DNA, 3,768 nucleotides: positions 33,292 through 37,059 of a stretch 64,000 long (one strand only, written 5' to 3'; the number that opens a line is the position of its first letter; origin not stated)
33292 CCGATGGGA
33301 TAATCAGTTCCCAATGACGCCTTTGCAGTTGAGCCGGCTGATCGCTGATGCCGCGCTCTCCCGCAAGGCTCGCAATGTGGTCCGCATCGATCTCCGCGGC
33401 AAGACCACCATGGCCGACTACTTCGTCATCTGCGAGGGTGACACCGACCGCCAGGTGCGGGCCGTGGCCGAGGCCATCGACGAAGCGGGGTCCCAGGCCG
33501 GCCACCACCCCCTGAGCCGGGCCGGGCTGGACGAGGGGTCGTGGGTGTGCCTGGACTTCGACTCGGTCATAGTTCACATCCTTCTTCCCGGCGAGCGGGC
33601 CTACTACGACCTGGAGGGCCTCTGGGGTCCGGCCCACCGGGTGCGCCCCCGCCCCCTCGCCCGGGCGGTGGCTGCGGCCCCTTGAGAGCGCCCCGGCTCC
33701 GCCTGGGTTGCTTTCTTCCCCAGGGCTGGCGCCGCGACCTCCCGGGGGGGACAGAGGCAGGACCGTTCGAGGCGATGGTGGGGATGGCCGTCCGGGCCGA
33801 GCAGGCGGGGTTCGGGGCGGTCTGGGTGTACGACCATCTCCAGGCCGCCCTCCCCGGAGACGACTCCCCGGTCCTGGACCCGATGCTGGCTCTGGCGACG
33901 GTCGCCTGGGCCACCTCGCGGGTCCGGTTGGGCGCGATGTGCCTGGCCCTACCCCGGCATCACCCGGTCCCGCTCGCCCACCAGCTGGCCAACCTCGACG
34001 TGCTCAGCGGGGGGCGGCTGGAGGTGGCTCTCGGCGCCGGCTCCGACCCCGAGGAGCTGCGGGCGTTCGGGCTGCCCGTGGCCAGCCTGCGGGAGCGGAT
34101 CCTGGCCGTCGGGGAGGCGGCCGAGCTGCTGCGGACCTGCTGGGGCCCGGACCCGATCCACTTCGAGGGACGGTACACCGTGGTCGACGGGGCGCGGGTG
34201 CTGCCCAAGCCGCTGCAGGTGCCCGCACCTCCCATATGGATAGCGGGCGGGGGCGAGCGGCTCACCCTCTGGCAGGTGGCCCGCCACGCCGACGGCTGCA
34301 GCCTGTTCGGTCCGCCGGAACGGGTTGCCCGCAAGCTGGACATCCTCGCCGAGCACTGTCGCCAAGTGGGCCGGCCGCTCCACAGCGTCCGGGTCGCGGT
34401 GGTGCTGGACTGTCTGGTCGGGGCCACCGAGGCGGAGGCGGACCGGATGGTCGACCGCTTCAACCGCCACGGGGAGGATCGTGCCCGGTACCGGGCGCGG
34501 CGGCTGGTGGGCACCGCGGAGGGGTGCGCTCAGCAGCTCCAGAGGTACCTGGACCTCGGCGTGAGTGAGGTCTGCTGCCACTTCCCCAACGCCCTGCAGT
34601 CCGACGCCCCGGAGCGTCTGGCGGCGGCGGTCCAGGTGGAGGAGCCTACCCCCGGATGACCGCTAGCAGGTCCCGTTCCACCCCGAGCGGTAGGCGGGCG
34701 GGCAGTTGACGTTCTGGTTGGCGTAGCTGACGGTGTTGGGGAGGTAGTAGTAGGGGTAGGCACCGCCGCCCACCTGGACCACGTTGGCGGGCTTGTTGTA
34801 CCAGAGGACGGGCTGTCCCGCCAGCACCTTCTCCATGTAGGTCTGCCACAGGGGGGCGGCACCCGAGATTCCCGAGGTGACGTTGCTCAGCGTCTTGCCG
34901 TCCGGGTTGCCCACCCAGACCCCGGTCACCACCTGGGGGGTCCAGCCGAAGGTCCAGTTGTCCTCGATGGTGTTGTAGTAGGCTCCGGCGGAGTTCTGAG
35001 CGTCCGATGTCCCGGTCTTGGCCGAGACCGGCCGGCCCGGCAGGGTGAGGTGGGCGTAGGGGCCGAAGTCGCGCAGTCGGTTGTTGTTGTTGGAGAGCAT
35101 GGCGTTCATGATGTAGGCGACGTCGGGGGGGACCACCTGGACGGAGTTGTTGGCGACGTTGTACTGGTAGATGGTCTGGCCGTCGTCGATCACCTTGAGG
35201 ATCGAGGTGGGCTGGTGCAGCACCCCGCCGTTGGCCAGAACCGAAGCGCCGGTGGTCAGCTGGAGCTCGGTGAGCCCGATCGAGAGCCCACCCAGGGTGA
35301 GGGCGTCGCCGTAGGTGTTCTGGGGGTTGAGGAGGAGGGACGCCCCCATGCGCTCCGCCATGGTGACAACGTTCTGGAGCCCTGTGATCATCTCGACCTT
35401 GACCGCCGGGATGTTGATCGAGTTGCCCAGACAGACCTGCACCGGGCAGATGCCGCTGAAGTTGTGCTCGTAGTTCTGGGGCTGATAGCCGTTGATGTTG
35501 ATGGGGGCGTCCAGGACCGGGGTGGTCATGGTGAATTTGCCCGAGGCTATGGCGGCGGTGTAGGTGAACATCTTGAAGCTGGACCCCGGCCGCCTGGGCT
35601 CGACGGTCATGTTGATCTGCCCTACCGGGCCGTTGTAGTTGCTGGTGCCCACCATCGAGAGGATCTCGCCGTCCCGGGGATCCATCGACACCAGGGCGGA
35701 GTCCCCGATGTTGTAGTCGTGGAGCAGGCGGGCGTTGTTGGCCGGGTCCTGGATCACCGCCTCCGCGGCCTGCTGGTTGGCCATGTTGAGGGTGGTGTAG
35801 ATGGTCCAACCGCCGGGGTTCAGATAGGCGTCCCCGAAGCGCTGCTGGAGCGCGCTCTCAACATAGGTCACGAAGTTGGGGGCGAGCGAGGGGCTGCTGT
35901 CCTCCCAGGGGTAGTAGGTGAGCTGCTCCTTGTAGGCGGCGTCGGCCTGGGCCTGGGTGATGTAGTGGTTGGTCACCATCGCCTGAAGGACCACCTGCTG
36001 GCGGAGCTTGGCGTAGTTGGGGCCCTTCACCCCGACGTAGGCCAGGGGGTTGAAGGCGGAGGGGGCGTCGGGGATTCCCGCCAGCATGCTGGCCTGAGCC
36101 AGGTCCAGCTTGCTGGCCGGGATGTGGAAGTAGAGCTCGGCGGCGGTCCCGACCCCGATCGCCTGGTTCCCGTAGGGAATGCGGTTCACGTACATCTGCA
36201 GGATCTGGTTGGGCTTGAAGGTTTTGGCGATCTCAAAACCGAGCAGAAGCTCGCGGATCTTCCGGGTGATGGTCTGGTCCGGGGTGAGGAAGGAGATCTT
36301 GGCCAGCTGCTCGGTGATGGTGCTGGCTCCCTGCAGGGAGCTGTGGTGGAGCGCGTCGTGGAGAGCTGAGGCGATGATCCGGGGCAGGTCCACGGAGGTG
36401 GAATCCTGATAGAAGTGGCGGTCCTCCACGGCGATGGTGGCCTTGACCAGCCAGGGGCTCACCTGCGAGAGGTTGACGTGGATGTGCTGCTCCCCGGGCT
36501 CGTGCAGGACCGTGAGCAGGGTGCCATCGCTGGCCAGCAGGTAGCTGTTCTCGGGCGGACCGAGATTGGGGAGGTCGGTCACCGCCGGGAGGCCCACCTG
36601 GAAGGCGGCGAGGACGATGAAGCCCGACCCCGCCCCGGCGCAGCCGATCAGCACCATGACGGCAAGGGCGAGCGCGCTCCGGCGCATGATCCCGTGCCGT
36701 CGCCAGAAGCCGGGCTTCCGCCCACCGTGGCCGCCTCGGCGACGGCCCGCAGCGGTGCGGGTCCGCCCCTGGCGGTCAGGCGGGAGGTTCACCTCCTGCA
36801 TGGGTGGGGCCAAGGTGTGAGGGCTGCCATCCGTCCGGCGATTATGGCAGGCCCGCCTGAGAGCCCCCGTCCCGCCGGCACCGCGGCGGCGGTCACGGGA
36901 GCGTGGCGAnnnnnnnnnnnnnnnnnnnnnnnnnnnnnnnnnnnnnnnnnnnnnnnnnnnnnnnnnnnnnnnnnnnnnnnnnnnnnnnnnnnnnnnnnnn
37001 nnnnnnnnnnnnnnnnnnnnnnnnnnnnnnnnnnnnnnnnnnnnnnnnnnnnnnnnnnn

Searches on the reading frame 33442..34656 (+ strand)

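Call 9: search_protein_families(library=pfam, proteins=[window:33442-34656:+], max_evalue=0.001)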
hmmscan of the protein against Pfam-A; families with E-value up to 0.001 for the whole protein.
window:33442-34656:+ (405 aa): 1 family
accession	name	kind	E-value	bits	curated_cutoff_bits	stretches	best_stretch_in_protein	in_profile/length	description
PF00296.26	Bac_luciferase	-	2.2e-50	172.2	27.9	1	101-352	14-281/314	Luciferase-like monooxygenase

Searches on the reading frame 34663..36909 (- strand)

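Call 9: search_protein_families(library=pfam, proteins=[window:34663-36909:-], max_evalue=0.001)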
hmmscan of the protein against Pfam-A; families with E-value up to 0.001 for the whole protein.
window:34663-36909:- (748 aa): 2 families
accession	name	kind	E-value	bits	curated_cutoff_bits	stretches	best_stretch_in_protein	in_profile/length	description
PF00912.28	Transgly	-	6.7e-48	162.9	27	1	131-311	4-177/178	Transglycosylase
PF00905.27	Transpeptidase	-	3.9e-23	82.5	22.1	1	406-666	3-278/299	Penicillin binding protein transpeptidase domain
